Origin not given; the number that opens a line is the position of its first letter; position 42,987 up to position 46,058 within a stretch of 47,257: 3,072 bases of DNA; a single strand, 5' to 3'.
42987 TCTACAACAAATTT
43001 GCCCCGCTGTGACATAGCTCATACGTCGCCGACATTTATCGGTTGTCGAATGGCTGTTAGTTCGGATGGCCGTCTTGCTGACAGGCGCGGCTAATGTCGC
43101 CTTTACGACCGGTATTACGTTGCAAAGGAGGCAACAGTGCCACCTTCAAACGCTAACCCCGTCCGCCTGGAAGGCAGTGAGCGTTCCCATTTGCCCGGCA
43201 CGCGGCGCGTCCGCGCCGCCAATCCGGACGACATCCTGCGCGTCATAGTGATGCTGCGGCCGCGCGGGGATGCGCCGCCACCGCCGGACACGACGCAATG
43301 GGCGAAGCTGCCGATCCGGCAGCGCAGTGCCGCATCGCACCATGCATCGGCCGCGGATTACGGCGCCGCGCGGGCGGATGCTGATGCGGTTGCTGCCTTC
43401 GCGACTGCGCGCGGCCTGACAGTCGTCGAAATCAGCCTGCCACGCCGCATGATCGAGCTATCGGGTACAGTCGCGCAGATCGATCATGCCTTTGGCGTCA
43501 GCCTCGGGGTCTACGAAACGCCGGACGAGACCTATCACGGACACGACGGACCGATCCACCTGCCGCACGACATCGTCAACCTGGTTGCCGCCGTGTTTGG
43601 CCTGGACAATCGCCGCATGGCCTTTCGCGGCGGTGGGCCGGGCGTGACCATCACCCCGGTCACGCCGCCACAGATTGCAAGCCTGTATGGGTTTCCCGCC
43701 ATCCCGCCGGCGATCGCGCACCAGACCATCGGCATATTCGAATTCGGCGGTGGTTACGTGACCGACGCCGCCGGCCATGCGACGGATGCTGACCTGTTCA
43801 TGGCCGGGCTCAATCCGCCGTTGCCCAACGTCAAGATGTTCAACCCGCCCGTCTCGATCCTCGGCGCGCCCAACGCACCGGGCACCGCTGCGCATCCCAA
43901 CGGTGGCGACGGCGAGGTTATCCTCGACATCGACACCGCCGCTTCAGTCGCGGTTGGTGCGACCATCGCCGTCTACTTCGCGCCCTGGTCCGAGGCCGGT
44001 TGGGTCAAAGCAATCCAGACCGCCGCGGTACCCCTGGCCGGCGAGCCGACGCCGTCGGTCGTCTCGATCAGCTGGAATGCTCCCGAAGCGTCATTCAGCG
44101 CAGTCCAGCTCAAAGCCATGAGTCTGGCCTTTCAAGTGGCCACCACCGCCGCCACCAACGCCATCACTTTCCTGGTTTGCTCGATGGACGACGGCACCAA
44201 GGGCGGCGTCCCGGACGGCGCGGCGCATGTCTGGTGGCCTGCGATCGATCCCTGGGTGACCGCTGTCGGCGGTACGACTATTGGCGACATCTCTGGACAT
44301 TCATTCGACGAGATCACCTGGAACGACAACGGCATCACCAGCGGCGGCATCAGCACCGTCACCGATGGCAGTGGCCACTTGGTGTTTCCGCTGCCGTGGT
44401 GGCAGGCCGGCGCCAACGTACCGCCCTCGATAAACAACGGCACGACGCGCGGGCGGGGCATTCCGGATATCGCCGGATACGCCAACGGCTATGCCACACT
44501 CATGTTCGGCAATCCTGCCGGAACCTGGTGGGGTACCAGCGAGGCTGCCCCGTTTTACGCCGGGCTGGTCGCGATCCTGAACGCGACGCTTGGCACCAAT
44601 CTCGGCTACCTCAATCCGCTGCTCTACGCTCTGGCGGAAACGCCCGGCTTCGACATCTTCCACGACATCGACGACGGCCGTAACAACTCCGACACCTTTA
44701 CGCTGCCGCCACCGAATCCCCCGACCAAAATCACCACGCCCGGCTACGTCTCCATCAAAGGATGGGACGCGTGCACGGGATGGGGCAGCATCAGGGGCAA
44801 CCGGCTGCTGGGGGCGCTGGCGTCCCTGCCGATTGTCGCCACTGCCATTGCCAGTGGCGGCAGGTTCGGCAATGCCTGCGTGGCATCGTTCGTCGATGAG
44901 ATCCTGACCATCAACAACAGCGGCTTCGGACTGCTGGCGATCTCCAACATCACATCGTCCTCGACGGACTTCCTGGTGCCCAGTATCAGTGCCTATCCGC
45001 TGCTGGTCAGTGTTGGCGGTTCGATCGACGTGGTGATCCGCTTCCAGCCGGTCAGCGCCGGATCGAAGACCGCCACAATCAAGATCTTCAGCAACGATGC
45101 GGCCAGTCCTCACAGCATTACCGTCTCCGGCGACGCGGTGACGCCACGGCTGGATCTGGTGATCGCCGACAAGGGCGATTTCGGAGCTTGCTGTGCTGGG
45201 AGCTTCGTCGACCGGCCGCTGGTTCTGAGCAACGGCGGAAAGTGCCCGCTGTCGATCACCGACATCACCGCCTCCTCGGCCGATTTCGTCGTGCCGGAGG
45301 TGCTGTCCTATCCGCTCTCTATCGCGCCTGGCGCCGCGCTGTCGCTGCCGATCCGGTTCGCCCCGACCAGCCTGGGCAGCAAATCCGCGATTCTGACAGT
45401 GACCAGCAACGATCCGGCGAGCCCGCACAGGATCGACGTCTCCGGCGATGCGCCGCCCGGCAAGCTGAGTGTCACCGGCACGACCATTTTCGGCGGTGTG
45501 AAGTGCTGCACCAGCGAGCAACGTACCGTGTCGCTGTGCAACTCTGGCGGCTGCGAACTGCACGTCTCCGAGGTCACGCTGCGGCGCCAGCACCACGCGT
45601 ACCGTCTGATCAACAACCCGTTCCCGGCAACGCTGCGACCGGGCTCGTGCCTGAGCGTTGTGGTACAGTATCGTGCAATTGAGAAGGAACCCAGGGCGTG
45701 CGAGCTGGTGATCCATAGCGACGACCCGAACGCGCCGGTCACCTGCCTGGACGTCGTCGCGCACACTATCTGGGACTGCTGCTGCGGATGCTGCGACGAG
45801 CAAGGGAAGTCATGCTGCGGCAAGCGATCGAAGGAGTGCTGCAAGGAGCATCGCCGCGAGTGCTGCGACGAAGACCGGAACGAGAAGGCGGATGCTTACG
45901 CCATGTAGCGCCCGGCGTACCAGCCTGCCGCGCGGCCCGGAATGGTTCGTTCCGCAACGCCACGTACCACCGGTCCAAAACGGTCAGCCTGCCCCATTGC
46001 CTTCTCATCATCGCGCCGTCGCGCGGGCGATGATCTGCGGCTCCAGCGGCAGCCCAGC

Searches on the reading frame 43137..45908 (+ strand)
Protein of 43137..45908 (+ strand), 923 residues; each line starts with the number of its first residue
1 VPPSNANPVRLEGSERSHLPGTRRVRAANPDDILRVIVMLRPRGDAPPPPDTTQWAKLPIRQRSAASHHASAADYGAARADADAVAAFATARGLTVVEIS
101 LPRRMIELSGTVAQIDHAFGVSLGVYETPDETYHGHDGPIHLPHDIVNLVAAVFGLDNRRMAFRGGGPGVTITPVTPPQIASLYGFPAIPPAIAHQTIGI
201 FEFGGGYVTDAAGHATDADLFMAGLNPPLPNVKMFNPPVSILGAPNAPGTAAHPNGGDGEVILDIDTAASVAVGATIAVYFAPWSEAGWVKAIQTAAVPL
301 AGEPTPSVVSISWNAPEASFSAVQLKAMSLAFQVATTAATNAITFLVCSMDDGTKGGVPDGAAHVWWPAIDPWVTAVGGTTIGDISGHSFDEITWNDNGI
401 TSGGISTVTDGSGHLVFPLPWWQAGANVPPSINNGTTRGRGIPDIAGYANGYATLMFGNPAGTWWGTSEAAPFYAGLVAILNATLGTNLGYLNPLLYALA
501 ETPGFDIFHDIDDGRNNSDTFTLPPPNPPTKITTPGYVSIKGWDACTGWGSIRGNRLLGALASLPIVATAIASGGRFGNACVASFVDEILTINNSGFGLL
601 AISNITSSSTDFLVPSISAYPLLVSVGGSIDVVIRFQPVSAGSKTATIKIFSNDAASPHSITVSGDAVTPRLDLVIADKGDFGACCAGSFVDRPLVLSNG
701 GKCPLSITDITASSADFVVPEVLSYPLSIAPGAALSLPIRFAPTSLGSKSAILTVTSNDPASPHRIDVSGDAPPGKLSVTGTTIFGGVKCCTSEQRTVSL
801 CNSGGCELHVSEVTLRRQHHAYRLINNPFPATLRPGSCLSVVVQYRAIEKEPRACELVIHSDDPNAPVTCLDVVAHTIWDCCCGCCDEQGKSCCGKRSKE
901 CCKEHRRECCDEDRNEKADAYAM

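Call 80: search_protein_families(library=pfam, proteins=[window:43137-45908:+], max_evalue=0.0001)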
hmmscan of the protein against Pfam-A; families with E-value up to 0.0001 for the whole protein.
window:43137-45908:+ (923 aa): 5 families
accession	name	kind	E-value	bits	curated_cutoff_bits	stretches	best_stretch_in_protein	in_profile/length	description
PF22544.2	HYDIN_VesB_CFA65-like_Ig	-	5.1e-20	72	25.5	1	678-770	8-99/100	HYDIN/CFA65/VesB-like, Ig-like domain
PF15780.11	ASH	-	2.8e-13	50.3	27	1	681-762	15-95/98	Abnormal spindle-like microcephaly-assoc'd, ASPM-SPD-2-Hydin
PF07610.17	DUF1573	-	2.2e-12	47.3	26.1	1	680-771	8-97/98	Protein of unknown function (DUF1573)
PF09286.16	Pro-kuma_activ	-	5.1e-12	46.7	23.5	1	21-158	2-142/143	Pro-kumamolisin, activation domain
PF22073.2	Cep192_D4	-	2.2e-10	41.1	35.5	0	783-862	11-95/112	Cep192 domain 4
